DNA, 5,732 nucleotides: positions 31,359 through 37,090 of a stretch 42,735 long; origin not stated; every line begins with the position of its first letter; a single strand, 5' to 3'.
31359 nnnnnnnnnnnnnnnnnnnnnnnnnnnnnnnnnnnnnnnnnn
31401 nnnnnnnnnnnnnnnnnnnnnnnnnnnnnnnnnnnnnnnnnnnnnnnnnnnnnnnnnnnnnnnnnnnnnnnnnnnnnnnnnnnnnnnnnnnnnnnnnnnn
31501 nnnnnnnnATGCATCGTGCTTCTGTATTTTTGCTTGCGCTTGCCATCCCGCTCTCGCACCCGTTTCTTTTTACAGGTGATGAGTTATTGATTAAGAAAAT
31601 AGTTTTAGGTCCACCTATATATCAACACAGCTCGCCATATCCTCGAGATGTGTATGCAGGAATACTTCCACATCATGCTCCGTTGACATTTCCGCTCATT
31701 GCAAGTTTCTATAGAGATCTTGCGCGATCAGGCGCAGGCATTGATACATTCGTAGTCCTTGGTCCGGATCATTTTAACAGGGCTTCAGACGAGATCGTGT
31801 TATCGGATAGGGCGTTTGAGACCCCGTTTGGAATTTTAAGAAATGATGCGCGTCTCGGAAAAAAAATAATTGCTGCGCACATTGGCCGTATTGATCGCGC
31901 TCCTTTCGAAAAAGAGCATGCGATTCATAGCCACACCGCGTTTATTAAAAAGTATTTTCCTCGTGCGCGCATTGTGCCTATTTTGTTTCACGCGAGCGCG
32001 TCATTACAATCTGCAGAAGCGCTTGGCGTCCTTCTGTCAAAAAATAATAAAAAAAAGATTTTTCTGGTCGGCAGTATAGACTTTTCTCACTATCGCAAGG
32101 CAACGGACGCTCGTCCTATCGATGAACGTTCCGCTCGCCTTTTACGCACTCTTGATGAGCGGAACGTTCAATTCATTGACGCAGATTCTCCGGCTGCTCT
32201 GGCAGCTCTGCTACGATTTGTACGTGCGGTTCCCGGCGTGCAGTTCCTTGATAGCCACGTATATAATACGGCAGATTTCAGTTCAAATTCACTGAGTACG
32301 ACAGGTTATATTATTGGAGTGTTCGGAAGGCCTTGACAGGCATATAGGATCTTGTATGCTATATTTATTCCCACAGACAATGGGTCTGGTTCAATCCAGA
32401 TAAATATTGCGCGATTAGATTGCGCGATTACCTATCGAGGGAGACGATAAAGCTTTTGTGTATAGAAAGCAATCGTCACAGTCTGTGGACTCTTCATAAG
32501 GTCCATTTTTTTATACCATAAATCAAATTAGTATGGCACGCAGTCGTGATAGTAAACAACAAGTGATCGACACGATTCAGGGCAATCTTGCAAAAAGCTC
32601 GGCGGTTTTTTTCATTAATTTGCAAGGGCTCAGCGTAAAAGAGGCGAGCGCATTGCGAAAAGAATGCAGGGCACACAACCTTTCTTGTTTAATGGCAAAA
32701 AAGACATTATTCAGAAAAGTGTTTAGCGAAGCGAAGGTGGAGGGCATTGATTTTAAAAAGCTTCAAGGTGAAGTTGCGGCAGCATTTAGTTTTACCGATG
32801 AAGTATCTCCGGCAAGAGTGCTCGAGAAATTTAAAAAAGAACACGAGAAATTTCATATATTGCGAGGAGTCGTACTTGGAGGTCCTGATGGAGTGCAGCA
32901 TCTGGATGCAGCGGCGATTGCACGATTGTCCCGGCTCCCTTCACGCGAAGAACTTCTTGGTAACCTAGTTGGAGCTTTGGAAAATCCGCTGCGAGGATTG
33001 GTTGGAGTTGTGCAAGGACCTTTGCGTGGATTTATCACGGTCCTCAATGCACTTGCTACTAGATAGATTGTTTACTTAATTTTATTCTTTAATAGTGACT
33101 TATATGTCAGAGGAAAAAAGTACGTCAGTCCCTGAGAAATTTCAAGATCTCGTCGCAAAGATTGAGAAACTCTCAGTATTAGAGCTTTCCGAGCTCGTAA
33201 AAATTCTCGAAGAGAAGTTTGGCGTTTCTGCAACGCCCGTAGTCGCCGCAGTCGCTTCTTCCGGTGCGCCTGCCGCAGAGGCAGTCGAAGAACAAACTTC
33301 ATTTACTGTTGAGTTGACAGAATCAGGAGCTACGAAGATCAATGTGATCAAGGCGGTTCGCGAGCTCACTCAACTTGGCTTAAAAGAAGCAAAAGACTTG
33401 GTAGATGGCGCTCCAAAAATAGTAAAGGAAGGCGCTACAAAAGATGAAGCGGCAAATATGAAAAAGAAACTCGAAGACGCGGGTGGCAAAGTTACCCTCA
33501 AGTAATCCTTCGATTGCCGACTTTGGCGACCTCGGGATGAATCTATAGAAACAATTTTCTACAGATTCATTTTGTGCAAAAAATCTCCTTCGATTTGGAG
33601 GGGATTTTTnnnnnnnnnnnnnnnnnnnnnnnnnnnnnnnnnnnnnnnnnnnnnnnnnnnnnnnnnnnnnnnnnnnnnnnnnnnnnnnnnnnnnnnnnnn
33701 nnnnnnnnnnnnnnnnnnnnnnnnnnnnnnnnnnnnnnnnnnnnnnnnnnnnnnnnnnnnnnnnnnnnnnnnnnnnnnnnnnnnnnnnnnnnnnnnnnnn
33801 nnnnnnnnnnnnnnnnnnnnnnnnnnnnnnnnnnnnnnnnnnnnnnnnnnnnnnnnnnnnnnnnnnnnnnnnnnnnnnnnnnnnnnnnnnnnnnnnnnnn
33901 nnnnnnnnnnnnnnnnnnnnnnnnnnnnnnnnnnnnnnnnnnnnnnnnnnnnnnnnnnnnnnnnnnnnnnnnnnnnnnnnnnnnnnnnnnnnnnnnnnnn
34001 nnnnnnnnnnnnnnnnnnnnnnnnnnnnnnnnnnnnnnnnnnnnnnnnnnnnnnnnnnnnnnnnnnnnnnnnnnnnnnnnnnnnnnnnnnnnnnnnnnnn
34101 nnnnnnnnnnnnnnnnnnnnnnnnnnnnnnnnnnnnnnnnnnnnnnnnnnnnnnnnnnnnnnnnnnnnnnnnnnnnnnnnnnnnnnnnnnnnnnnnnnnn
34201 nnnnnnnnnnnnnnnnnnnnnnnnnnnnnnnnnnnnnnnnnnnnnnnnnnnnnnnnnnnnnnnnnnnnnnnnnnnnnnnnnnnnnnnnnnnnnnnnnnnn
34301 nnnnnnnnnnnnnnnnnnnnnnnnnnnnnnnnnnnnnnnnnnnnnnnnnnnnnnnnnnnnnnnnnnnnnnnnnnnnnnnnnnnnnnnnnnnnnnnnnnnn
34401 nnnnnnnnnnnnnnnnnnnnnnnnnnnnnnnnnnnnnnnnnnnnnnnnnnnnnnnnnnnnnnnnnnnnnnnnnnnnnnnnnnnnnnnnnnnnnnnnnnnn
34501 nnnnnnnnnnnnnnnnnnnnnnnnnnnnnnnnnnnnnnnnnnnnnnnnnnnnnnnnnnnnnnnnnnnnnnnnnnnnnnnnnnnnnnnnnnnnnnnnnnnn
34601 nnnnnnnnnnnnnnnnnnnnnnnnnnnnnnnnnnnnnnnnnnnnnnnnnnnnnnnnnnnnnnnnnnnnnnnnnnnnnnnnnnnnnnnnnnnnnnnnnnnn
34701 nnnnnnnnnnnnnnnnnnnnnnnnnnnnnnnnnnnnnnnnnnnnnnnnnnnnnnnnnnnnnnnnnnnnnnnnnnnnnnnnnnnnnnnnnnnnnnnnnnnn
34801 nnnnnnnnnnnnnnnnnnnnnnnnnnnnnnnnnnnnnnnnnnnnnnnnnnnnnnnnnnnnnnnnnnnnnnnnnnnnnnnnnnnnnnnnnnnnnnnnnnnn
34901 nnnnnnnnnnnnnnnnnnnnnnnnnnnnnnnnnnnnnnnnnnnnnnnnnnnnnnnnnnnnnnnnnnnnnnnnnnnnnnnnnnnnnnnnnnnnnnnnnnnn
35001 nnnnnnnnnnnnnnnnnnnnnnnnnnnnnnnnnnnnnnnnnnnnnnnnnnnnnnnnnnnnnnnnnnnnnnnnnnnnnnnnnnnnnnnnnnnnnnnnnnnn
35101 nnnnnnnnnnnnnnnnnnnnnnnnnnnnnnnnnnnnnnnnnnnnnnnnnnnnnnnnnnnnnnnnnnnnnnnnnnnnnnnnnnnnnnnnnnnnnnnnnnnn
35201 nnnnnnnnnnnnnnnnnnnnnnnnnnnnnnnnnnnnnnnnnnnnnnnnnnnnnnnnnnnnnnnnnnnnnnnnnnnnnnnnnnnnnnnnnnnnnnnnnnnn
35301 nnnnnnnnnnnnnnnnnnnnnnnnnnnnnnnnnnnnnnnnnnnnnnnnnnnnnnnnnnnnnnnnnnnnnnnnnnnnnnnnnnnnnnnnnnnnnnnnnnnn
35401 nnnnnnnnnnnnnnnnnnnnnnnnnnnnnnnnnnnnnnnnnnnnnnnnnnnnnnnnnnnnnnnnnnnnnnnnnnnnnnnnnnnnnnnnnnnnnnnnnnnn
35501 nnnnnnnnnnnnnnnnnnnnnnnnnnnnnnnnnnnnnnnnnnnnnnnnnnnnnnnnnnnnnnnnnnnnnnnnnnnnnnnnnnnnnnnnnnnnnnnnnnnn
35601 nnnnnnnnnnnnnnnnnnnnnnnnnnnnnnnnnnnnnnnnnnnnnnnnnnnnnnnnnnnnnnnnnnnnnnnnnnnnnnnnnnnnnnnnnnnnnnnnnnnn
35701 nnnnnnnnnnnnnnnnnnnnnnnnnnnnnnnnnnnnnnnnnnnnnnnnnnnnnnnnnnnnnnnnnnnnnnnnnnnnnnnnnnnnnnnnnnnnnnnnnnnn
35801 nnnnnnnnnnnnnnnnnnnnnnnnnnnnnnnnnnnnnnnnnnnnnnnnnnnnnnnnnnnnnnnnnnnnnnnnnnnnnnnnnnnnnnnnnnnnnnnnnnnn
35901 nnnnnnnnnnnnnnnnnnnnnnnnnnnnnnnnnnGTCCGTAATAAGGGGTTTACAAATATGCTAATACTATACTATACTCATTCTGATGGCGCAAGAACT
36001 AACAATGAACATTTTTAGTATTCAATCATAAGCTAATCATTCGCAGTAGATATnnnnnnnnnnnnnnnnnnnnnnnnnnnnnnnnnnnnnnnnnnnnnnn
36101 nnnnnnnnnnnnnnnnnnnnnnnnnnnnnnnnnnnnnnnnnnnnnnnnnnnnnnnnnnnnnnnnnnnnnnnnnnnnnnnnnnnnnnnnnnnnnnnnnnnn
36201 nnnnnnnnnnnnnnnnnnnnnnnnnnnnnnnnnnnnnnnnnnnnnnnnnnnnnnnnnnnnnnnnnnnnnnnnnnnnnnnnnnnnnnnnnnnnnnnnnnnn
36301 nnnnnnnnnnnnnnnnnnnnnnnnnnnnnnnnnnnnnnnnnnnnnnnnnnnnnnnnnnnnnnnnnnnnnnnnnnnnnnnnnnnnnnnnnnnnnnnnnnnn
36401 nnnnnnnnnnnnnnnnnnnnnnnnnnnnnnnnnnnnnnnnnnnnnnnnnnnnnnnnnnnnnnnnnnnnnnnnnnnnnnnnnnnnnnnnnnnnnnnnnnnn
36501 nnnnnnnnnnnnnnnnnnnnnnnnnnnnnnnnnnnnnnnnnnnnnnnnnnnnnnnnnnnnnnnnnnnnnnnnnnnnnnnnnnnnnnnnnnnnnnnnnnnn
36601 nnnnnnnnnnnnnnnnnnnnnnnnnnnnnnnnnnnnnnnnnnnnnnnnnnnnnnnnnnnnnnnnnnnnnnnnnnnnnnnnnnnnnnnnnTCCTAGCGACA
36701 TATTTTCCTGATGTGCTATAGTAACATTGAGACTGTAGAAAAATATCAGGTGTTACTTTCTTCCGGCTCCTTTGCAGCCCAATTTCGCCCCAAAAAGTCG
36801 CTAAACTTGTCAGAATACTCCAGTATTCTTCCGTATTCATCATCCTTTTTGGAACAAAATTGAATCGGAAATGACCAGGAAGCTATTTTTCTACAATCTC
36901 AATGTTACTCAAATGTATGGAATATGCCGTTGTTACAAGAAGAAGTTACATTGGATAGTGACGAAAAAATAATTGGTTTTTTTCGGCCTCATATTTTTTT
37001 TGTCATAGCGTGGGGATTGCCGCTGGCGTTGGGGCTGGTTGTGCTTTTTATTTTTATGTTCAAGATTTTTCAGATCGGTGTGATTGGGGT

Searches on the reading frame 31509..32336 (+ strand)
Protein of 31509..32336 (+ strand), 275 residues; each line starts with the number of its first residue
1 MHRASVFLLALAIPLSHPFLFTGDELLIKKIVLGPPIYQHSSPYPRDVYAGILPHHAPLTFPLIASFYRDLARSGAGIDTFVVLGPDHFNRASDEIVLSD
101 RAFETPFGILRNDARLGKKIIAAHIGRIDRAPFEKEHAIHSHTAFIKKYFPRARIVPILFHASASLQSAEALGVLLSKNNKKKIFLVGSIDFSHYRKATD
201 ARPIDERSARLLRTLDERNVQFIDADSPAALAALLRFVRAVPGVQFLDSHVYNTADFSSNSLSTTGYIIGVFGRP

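Call 82: search_protein_families(library=pfam, proteins=[window:31509-32336:+], max_evalue=0.00001)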
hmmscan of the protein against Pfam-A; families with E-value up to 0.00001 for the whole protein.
window:31509-32336:+ (275 aa): 1 family
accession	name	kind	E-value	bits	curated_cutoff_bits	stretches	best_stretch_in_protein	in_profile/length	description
PF01875.22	Memo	-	2.6e-20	73.2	27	1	52-218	37-207/269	Memo-like protein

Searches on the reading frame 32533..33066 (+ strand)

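Call 42: search_protein_families(library=pfam, proteins=[window:32533-33066:+], max_evalue=0.001)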
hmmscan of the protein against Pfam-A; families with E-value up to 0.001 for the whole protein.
window:32533-33066:+ (177 aa): 1 family
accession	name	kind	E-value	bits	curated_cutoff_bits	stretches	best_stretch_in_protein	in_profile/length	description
PF00466.25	Ribosomal_L10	-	1.5e-18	67.2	22.8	1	5-101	3-99/100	Ribosomal protein L10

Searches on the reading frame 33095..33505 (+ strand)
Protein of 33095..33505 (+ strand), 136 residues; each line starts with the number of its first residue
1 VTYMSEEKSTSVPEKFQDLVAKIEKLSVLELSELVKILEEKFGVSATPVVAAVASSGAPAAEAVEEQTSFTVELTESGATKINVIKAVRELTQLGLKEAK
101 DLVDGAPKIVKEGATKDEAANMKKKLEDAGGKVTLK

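Call 42: search_protein_families(library=pfam, proteins=[window:33095-33505:+], max_evalue=0.001)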
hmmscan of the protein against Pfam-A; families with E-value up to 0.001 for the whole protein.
window:33095-33505:+ (136 aa): 2 families
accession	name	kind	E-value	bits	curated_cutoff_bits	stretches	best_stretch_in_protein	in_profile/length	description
PF00542.24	Ribosomal_L12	-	7e-29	100.4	25.9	1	70-136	1-67/67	Ribosomal protein L7/L12 C-terminal domain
PF16320.10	Ribosomal_L12_N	-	6.1e-16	58.3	25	1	17-63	3-48/48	Ribosomal protein L7/L12 dimerisation domain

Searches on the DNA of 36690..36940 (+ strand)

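Call 66: search_dna_similar(query=window:36721-36908:+, collection=phages, mode=distant, max_evalue=0.01)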
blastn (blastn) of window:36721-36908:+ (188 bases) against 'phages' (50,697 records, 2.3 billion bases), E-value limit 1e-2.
No match.

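Call 67: search_dna_similar(query=window:36721-36908:+, collection=plasmids, mode=distant, max_evalue=0.01)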
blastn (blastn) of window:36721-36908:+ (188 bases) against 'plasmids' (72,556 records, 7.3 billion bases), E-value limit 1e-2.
No match.
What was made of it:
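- On ERIC / Correia families: There is no match to phage or plasmid collections (calls 66, 67).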

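Call 88: search_rna_families(source=window, start=36690, end=36940, threshold=evalue, max_evalue=10)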
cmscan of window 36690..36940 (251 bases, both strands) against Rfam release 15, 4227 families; matches with E-value up to 10: 8.
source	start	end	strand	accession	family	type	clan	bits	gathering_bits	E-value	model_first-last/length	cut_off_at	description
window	36792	36834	-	RF01403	STnc290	Gene; sRNA;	-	22.5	60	0.071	1-65/65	no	STnc290 Hfq binding RNA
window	36722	36907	-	RF04094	MIR537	Gene; miRNA;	-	22.3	100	0.0052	1-151/151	no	MIR537 microRNA precursor family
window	36743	36847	-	RF01424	snoR118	Gene; snRNA; snoRNA; CD-box;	CL00071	18.9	44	0.15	1-92/92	no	small nucleolar RNA snoR118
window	36739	36848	-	RF01499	Afu_191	Gene; snRNA; snoRNA; CD-box;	-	14.9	60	3.9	1-93/93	no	A. fumigatus snoRNA Afu_191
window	36784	36940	+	RF02706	TeloSII_ncR30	Gene; sRNA;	-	14.3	86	0.32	1-164/226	3'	TeloSII non coding RNA 30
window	36710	36739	+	RF01104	SBWMV2_UPD-PKb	Cis-reg;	-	13.3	39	5.3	1-29/29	no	Pseudoknot of upstream pseudoknot domain (UPD) of the 3'UTR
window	36830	36847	-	RF01123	sR35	Gene; snRNA; snoRNA; CD-box;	-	11.6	60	1.5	1-57/57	no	Small nucleolar RNA sR35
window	36829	36845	-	RF01138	sR23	Gene; snRNA; snoRNA; CD-box;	-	9.2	45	5.8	1-54/54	no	Small nucleolar RNA sR23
